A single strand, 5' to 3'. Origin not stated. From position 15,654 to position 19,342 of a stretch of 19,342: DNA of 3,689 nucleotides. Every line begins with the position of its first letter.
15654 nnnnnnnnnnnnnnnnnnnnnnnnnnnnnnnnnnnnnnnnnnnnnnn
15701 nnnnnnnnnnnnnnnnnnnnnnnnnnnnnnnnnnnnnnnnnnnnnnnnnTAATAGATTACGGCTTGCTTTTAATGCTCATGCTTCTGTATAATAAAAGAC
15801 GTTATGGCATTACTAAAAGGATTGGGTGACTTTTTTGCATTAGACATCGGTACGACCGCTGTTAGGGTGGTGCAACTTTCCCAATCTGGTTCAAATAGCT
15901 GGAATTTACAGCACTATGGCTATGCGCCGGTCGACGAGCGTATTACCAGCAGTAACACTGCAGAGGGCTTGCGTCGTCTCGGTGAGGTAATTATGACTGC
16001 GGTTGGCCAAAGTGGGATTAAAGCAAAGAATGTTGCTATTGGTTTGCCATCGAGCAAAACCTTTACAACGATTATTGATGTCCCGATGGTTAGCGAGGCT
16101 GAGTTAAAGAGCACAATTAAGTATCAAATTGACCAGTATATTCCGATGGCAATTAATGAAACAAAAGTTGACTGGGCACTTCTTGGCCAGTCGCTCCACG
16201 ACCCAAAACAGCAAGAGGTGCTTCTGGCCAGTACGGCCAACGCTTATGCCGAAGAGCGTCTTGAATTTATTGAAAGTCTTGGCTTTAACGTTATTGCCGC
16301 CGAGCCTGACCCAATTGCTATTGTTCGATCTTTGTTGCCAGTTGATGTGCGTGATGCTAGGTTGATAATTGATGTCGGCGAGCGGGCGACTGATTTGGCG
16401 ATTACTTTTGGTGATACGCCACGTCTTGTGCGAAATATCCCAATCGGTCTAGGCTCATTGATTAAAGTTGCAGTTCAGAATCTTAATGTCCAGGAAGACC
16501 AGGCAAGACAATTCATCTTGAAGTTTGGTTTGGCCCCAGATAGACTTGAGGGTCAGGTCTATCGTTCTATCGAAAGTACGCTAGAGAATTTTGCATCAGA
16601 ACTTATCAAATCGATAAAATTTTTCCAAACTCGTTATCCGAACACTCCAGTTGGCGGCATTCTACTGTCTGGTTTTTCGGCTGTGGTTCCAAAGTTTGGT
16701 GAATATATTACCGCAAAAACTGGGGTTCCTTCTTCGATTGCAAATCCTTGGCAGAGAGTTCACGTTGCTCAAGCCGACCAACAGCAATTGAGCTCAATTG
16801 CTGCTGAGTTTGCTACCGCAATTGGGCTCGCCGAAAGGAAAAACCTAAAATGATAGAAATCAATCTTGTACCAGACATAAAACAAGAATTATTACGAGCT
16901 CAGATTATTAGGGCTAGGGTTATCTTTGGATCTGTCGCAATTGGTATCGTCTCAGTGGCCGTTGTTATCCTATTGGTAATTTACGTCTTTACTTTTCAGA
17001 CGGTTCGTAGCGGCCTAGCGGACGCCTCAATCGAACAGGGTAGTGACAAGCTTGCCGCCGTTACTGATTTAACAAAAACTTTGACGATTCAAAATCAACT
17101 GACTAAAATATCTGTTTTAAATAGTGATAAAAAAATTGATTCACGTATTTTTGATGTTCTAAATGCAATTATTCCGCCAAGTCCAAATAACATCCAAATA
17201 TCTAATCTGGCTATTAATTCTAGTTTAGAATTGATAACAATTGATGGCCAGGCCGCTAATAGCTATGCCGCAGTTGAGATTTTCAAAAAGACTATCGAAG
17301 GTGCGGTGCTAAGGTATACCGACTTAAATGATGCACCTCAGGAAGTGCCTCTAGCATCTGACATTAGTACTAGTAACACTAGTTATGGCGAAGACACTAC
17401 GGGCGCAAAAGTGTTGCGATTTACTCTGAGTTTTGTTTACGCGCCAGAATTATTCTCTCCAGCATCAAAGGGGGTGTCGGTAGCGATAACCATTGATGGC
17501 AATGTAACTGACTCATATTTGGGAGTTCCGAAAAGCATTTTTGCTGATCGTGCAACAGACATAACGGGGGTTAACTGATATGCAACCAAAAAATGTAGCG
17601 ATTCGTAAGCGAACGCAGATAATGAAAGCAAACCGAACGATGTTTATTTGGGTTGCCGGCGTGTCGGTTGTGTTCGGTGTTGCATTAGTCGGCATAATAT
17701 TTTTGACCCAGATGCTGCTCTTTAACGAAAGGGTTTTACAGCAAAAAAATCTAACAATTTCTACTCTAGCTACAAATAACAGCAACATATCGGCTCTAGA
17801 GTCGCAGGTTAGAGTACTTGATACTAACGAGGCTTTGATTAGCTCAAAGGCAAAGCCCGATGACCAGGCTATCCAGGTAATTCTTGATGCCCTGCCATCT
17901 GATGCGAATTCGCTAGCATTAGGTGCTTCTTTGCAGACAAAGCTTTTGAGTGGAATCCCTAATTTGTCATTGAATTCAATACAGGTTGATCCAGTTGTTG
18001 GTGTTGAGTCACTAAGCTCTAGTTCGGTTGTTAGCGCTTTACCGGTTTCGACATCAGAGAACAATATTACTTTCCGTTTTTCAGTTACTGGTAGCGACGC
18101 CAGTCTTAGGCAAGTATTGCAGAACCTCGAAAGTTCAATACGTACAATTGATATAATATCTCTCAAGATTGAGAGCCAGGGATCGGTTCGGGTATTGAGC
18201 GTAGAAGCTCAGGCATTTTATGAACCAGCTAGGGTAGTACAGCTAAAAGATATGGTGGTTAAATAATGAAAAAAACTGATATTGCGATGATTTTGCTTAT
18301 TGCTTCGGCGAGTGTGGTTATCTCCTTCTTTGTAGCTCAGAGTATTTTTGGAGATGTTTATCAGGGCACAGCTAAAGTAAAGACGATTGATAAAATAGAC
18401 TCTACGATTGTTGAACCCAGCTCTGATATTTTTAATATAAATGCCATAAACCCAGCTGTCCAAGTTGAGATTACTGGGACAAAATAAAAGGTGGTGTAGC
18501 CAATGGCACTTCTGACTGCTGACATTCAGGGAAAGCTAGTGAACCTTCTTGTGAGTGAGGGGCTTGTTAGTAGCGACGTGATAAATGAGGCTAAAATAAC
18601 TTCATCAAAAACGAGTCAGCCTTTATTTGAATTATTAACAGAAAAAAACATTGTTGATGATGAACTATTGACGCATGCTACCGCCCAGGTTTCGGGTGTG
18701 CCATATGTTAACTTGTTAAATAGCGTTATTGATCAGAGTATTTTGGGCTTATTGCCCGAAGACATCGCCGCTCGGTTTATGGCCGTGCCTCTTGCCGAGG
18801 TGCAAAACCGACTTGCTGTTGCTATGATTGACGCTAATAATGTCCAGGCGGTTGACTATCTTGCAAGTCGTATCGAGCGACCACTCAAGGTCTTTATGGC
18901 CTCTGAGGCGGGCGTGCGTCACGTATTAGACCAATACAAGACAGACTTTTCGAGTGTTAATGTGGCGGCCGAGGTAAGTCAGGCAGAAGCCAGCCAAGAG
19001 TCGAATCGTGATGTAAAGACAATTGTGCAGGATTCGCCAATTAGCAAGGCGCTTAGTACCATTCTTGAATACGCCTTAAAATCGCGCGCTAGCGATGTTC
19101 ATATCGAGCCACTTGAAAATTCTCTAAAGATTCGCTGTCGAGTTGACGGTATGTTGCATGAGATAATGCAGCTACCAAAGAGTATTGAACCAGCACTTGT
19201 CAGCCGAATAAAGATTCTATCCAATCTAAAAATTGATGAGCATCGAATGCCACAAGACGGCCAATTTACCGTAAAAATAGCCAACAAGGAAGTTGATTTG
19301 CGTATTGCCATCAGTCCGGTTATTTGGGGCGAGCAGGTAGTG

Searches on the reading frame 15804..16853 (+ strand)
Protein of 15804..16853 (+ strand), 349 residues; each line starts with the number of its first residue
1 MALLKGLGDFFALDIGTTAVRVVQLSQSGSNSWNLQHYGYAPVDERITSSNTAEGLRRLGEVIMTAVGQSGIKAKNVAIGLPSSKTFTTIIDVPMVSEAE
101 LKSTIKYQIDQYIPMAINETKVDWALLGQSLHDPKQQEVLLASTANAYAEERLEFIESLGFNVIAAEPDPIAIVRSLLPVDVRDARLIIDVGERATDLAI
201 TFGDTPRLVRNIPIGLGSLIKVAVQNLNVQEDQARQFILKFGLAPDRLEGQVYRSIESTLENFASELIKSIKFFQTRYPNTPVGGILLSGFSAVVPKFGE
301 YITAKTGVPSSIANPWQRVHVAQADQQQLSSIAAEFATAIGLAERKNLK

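Call 5: search_protein_families(library=pfam, proteins=[window:15804-16853:+], max_evalue=0.1)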
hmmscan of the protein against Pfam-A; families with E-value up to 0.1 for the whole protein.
window:15804-16853:+ (349 aa): 4 families
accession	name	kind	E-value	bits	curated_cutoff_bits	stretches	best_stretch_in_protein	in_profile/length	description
PF11104.14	PilM_2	-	1.3e-40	139.8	27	1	13-345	2-338/340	Type IV pilus assembly protein PilM;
PF14450.12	FtsA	-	0.00011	23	31.8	1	188-341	2-127/127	Cell division protein FtsA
PF06723.19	MreB_Mbl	-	0.0084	15.4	27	0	166-200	127-161/327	MreB/Mbl protein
PF00349.27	Hexokinase_1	-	0.049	13.8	24.3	0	8-74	57-122/201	Hexokinase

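Call 6: search_protein_families(library=ncbifam, proteins=[window:15804-16853:+], max_evalue=0.1)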
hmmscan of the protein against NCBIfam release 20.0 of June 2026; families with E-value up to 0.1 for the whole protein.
window:15804-16853:+ (349 aa): 3 families
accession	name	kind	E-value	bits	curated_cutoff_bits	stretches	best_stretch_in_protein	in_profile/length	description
TIGR01175.1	pilM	subfamily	6.2e-45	153.7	133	1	13-345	8-346/348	type IV pilus assembly protein PilM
NF045709.1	Amuc_1101_fam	equivalog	1.5e-21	76.9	650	1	10-345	7-348/608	Amuc_1101 family PilM-like pilus complex protein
TIGR01174.1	ftsA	equivalog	0.0016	17.6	175.85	1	145-249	156-261/371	cell division protein FtsA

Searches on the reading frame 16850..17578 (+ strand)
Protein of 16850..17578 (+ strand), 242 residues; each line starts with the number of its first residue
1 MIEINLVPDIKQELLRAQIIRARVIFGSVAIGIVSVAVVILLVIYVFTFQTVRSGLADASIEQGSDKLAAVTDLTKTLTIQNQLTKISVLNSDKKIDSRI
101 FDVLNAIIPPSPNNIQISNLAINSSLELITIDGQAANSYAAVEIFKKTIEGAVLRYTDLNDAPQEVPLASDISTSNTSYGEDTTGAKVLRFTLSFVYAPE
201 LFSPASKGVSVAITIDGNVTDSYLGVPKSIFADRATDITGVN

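Call 5: search_protein_families(library=pfam, proteins=[window:16850-17578:+], max_evalue=0.1)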
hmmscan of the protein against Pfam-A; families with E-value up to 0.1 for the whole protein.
window:16850-17578:+ (242 aa): 0 families

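Call 6: search_protein_families(library=ncbifam, proteins=[window:16850-17578:+], max_evalue=0.1)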
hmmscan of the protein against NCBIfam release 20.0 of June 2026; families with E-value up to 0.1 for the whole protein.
window:16850-17578:+ (242 aa): 1 family
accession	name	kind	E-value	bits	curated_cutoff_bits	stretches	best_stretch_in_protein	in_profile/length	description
NF052598.1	teichoic_TarQ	equivalog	0.093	11.7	350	0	21-119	200-301/347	teichoic acid biosynthesis protein TarQ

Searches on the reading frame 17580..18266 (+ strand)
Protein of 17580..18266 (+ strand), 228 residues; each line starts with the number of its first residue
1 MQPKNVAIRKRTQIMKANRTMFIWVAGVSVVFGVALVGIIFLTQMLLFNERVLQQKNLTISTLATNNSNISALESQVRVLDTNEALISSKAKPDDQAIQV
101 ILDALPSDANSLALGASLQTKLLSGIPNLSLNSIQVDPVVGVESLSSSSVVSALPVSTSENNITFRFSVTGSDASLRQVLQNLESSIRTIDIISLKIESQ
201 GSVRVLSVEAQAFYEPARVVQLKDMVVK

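Call 5: search_protein_families(library=pfam, proteins=[window:17580-18266:+], max_evalue=0.1)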
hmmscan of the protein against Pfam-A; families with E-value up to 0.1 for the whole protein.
window:17580-18266:+ (228 aa): 1 family
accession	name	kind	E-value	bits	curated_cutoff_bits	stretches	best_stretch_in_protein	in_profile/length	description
PF10741.14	T2SSM_b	-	0.034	14.5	21.7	0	145-200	34-88/111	Type II secretion system (T2SS), protein M subtype b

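Call 6: search_protein_families(library=ncbifam, proteins=[window:17580-18266:+], max_evalue=0.1)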
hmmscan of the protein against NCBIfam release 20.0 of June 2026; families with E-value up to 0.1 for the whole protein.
window:17580-18266:+ (228 aa): 1 family
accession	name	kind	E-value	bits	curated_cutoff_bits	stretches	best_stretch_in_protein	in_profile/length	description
NF047765.1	LIC_13387_fam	subfamily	0.037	13.7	33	1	12-63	44-95/131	LIC_13387 family protein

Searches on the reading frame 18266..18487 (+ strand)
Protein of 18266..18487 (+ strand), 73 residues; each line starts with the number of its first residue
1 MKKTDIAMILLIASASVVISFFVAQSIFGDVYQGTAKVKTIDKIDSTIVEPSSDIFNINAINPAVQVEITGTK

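Call 5: search_protein_families(library=pfam, proteins=[window:18266-18487:+], max_evalue=0.1)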
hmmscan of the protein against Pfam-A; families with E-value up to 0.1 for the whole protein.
window:18266-18487:+ (73 aa): 0 families

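Call 6: search_protein_families(library=ncbifam, proteins=[window:18266-18487:+], max_evalue=0.1)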
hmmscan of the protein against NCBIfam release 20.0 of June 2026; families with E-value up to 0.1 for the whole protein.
window:18266-18487:+ (73 aa): 1 family
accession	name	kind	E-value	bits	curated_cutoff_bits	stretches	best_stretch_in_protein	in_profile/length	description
NF045743.1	MPN214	equivalog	0.045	13.6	250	1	8-48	42-80/138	MPN214 family protein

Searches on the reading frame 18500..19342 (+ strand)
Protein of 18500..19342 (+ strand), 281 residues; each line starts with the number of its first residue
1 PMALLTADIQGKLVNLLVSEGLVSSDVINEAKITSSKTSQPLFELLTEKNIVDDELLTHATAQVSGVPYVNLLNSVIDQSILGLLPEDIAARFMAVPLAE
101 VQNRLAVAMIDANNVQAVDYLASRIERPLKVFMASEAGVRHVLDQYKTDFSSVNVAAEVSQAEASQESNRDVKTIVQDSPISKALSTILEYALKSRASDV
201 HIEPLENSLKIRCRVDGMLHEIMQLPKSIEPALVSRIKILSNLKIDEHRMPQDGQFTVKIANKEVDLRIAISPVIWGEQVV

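Call 5: search_protein_families(library=pfam, proteins=[window:18500-19342:+], max_evalue=0.1)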
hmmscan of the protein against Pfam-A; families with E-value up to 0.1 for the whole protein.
window:18500-19342:+ (281 aa): 3 families
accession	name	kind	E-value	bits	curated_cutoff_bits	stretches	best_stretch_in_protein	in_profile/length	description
PF00437.27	T2SSE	-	2.2e-28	99.4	24.9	1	177-281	4-108/370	Type II/IV secretion system protein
PF05157.20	MshEN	-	6.3e-14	52.2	23.1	1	66-146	2-83/90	MshEN domain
PF17404.7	Nrap_D3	-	0.079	13.5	23.1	0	160-209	16-67/160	Nrap protein domain 3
